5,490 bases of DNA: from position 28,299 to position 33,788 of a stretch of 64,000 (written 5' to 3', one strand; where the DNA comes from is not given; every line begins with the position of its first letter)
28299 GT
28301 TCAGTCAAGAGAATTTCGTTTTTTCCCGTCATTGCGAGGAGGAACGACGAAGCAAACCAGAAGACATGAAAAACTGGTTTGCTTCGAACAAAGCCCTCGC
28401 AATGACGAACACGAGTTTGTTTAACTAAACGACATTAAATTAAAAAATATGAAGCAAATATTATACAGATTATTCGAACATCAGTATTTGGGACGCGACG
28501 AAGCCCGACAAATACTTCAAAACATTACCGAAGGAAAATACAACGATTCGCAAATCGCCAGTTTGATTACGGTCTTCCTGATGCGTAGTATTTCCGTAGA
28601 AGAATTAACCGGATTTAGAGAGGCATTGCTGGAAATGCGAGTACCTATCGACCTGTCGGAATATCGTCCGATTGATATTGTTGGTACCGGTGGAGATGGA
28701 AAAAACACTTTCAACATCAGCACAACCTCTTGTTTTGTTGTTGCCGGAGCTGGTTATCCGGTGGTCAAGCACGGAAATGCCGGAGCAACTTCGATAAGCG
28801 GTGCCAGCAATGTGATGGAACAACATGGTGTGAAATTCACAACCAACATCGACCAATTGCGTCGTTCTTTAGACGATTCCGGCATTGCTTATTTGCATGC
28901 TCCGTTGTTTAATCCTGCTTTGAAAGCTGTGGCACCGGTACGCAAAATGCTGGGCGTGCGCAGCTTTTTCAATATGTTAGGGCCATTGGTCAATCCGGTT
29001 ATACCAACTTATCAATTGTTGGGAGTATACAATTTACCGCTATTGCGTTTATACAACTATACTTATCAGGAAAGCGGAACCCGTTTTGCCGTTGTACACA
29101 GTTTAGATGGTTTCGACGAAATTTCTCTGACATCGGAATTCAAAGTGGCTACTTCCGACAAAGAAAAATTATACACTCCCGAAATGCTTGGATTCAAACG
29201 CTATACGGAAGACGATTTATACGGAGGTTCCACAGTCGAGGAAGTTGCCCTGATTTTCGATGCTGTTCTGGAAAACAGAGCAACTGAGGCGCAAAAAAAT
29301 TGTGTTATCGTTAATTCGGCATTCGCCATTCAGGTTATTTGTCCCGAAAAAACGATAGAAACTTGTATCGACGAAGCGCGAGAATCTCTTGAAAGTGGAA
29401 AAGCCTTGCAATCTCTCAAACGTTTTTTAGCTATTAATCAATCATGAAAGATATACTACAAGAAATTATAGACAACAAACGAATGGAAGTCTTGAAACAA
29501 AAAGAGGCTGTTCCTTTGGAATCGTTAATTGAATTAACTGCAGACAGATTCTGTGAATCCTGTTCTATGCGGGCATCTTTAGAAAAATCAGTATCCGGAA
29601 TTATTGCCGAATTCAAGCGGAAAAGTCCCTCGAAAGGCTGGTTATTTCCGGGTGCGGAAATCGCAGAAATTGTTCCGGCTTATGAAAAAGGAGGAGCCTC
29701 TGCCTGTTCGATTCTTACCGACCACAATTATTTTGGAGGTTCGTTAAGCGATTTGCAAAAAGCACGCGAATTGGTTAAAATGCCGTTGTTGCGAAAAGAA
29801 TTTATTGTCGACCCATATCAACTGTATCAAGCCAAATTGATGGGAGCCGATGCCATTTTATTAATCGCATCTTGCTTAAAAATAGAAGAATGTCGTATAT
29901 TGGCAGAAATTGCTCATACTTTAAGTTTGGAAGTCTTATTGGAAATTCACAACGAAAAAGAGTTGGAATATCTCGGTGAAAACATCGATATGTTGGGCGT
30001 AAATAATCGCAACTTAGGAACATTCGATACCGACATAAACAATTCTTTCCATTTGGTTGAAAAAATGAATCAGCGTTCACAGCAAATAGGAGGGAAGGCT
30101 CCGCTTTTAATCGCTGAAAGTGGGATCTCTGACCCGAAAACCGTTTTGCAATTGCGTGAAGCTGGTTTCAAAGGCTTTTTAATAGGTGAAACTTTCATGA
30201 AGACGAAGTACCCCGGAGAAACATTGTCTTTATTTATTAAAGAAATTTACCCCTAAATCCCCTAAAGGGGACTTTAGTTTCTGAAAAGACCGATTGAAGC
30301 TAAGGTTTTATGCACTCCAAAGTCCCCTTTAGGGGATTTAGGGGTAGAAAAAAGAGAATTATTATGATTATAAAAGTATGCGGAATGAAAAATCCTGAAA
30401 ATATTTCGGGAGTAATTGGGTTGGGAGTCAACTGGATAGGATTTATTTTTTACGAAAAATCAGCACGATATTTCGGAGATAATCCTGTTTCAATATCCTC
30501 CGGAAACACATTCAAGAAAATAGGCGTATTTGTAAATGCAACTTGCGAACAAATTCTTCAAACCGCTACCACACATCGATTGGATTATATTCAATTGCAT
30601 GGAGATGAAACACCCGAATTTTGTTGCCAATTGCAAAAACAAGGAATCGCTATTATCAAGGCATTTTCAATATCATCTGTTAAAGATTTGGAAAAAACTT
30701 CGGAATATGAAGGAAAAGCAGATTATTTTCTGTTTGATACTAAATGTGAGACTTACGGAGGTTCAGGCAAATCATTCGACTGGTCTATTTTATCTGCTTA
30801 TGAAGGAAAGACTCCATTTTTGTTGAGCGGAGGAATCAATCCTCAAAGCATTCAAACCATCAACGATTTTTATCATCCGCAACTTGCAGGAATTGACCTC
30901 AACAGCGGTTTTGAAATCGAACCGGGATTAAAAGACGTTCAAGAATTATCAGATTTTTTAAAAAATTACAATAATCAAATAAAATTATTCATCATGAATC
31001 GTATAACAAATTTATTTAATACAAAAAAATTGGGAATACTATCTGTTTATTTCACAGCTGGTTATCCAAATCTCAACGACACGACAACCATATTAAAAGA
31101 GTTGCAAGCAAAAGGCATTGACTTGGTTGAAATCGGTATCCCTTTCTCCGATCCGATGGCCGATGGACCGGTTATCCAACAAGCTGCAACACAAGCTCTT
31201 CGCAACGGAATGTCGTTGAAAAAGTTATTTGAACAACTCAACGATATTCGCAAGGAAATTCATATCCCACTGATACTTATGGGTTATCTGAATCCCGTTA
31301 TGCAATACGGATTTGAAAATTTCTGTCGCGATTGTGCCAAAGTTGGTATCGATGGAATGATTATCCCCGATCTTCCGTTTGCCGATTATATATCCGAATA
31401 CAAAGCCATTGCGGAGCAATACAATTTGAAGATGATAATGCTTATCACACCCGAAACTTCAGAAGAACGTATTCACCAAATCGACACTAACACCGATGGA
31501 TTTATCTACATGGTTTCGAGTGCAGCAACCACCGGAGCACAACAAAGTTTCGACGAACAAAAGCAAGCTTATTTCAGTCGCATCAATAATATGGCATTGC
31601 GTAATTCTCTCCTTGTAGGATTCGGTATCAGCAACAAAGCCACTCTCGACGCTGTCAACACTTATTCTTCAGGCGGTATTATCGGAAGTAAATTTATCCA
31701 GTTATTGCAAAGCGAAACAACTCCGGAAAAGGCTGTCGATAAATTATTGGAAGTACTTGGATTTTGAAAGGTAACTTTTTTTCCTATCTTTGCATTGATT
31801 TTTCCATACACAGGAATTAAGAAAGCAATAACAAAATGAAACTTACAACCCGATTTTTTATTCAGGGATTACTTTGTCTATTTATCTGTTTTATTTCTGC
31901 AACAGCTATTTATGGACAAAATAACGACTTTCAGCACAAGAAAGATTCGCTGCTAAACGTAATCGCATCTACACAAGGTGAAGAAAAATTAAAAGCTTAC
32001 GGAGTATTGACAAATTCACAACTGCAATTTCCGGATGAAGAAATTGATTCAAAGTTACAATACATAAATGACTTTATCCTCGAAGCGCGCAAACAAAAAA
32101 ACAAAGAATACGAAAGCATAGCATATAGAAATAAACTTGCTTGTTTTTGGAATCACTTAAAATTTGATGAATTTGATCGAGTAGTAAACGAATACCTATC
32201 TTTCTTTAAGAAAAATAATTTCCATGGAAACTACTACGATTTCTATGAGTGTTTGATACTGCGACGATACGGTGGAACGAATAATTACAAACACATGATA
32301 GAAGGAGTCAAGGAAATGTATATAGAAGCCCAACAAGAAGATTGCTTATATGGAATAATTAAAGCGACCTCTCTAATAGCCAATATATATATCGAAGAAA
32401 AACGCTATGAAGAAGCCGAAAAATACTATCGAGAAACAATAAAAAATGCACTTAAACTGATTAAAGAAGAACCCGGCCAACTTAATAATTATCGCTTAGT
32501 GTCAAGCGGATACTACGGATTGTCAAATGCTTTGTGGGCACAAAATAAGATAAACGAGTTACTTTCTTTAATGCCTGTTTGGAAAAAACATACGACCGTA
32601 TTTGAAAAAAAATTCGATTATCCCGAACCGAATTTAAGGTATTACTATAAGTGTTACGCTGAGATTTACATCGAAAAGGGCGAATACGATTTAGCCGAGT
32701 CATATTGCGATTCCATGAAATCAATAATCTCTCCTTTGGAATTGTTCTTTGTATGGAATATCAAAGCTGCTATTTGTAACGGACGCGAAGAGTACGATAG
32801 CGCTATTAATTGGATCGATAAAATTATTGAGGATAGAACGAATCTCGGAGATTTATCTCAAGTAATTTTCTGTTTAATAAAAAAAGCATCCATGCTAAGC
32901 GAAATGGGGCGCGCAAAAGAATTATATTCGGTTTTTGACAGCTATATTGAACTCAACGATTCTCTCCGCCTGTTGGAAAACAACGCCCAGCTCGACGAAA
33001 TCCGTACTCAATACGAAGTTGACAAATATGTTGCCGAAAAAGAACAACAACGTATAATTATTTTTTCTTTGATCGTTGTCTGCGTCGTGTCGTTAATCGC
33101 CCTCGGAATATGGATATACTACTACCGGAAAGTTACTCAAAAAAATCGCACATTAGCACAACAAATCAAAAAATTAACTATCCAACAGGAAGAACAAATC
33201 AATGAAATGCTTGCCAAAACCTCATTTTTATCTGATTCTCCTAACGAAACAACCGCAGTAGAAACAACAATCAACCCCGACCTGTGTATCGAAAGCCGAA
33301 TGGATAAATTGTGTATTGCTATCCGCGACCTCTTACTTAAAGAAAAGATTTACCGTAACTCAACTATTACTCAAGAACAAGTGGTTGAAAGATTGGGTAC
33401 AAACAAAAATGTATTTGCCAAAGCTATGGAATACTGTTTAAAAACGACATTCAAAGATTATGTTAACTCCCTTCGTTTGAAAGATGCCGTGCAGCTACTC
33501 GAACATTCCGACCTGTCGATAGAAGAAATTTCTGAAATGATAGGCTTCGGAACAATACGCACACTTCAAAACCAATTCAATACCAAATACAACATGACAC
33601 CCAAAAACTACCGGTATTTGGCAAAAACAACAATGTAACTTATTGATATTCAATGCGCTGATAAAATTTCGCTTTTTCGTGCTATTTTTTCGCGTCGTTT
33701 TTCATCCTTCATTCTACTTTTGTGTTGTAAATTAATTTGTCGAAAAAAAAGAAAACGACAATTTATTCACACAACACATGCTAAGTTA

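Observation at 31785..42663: Tandemly duplicated regulator-plus-fibre modules with no phage context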

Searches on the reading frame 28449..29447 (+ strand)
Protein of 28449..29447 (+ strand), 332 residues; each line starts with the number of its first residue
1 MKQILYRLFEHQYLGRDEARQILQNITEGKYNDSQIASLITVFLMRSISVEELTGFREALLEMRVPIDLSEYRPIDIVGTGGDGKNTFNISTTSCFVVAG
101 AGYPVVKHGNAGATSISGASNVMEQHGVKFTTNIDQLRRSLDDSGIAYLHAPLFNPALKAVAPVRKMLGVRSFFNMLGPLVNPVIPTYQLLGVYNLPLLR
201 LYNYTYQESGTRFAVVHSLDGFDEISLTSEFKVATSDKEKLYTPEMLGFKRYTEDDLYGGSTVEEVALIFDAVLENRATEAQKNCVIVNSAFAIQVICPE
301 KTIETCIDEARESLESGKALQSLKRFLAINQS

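Call 10: search_protein_families(library=pfam, proteins=[window:28449-29447:+], max_evalue=0.0001)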
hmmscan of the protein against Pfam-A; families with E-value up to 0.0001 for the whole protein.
window:28449-29447:+ (332 aa): 2 families
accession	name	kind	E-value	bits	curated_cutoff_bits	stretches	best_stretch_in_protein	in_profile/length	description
PF00591.27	Glycos_transf_3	-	2.2e-63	214.7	27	1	74-320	4-253/253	Glycosyl transferase family, a/b domain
PF02885.22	Glycos_trans_3N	-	4.4e-17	62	26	1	2-62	1-61/63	Glycosyl transferase family, helical bundle domain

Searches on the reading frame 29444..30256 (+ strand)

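Call 11: search_protein_families(library=pfam, proteins=[window:29444-30256:+], max_evalue=0.0001)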
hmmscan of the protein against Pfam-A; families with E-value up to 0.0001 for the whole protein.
window:29444-30256:+ (270 aa): 1 family
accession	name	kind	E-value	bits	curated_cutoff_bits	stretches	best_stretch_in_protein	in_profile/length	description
PF00218.27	IGPS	-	4.1e-67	226.5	27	1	5-255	1-245/254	Indole-3-glycerol phosphate synthase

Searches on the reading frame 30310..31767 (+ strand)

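Call 11: search_protein_families(library=pfam, proteins=[window:30310-31767:+], max_evalue=0.0001)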
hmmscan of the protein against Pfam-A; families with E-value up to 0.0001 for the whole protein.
window:30310-31767:+ (485 aa): 2 families
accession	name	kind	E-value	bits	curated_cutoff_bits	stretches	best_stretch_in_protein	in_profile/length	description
PF00290.26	Trp_syntA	-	5.7e-74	248.8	27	1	242-481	10-249/259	Tryptophan synthase alpha chain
PF00697.28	PRAI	-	2.1e-38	132.4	22.7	1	22-218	2-192/193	N-(5'phosphoribosyl)anthranilate (PRA) isomerase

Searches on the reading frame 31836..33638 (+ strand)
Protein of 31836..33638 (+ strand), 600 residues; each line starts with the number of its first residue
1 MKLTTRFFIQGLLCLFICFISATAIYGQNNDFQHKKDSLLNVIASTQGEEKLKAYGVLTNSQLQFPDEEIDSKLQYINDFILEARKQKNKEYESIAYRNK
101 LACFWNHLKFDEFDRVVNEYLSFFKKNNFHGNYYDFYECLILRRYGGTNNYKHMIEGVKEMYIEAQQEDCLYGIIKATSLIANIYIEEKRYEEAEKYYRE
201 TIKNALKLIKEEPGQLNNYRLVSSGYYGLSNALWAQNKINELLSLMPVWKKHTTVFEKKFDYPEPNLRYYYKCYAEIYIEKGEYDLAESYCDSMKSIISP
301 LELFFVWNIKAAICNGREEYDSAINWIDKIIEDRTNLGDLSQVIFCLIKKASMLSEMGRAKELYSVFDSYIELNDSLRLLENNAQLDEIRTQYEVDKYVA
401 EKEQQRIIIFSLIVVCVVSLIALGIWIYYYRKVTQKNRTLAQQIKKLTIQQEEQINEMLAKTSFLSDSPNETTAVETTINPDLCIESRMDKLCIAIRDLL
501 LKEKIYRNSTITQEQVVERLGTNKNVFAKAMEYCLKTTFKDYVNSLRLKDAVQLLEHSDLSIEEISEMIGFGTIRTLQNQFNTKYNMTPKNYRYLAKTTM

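Call 4: search_protein_families(library=pfam, proteins=[window:31836-33638:+], max_evalue=0.01)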
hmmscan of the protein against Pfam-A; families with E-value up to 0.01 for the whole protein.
window:31836-33638:+ (600 aa): 11 families
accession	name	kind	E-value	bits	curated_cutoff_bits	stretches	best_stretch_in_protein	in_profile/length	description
PF12833.13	HTH_18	-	9.2e-13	48.7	33.6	1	518-593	3-78/80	Helix-turn-helix domain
PF13424.12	TPR_12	-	8.4e-09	36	30.1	1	177-226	5-55/77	Tetratricopeptide repeat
PF13176.12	TPR_7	-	1.3e-05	25.3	27.9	0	179-203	3-29/36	Tetratricopeptide repeat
PF00515.34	TPR_1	-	5.8e-05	23.2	27.8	1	180-203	6-29/34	Tetratricopeptide repeat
PF00165.29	HTH_AraC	-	0.00029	21.3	26.6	1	555-593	1-41/42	Bacterial regulatory helix-turn-helix proteins, AraC family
PF07719.23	TPR_2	-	0.0003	21.1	27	1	180-203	6-29/34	Tetratricopeptide repeat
PF13428.12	TPR_14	-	0.0013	19.6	23.5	0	181-203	7-29/44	Tetratricopeptide repeat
PF08535.16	KorB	-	0.0019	18.5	22.3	1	351-405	7-61/89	KorB domain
PF14559.12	TPR_19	-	0.0037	18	25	0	179-199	29-49/68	Tetratricopeptide repeat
PF13181.12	TPR_8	-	0.0072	16.9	25.7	1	180-200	6-26/34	Tetratricopeptide repeat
PF09716.15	ETRAMP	-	0.0079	16.6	29.1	0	398-432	47-80/81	Malarial early transcribed membrane protein (ETRAMP)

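Call 66: search_protein_families(library=ncbifam, proteins=[window:31836-33638:+], max_evalue=0.01)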
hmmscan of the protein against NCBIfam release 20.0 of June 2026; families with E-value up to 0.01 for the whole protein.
window:31836-33638:+ (600 aa): 20 families
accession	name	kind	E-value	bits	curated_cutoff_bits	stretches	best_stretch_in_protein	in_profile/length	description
NF033869.1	viru_reg_Rsp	equivalog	1.2e-10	40.5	400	1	525-595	178-248/701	AraC family transcriptional regulator Rsp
NF047788.1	TransRegPocR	equivalog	6.4e-10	38.8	500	1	511-596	206-291/296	transcriptional regulator PocR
NF006902.0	PRK09393.1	equivalog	9.4e-09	34.9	425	1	503-595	231-321/327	transcriptional regulator FtrA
NF047455.1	TF_Staph_AryK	equivalog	2.9e-08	32.4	850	1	503-595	167-258/759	transcriptional regulator AryK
NF050186.1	TransRegGliRPseudo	equivalog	1.9e-07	30.8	570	1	504-594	246-335/338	AraC family transcriptional regulator GliR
NF010028.0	PRK13503.1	equivalog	3.6e-07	29.9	288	1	533-595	210-272/278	HTH-type transcriptional activator RhaS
NF007693.0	PRK10371.1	equivalog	6.5e-07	28.8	253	1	506-598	210-302/309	transcriptional regulator MelR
NF049968.1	QhpR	equivalog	3.3e-06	26.5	250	1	435-593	125-284/284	AraC-like transcriptional regulator QhpR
NF010027.0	PRK13502.1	equivalog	6.8e-06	25.7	384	1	484-597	173-279/282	HTH-type transcriptional activator RhaR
NF010025.2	PRK13500.1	equivalog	3.1e-05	23.7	525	1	486-598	175-280/282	HTH-type transcriptional activator RhaR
NF012198.0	MarA_TF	equivalog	3.6e-05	23.9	250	1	489-594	4-109/124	MDR efflux pump AcrAB transcriptional activator MarA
NF008564.0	PRK11511.1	equivalog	3.8e-05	23.8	202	1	492-594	7-109/127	MDR efflux pump AcrAB transcriptional activator MarA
NF007584.0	PRK10219.1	equivalog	0.00013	22.3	174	1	510-594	21-105/107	superoxide response transcriptional regulator SoxS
TIGR01495.1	ETRAMP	paralog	0.0002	21.3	32.75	1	394-436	38-82/85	ETRAMP family protein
NF049847.1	FtsL_COG5462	equivalog_domain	0.00028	20.5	50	0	413-466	4-57/85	cell division protein FtsL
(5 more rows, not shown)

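Call 67: search_protein_families(library=phrogs, proteins=[window:31836-33638:+], max_evalue=0.001)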
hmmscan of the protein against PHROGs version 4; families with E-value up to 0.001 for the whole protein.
window:31836-33638:+ (600 aa): 5 families
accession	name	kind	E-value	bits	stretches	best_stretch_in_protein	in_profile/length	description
phrog_7620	-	transcription regulation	2.4e-13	50.5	1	504-598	559-654/678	transcriptional regulator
phrog_11275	-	unknown function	5e-12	46.4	1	514-594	240-320/338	-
phrog_27247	-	unknown function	1.7e-06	28.4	1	514-596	40-122/327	-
phrog_1450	-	unknown function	4e-06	27.6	1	536-597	190-251/254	-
phrog_10084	-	unknown function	0.00012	23.2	0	406-469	4-65/86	-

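Call 119: search_protein_families(library=padloc, proteins=[window:31836-33638:+], max_evalue=0.001)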
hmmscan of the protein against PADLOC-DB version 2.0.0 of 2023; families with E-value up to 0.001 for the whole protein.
window:31836-33638:+ (600 aa): 0 families
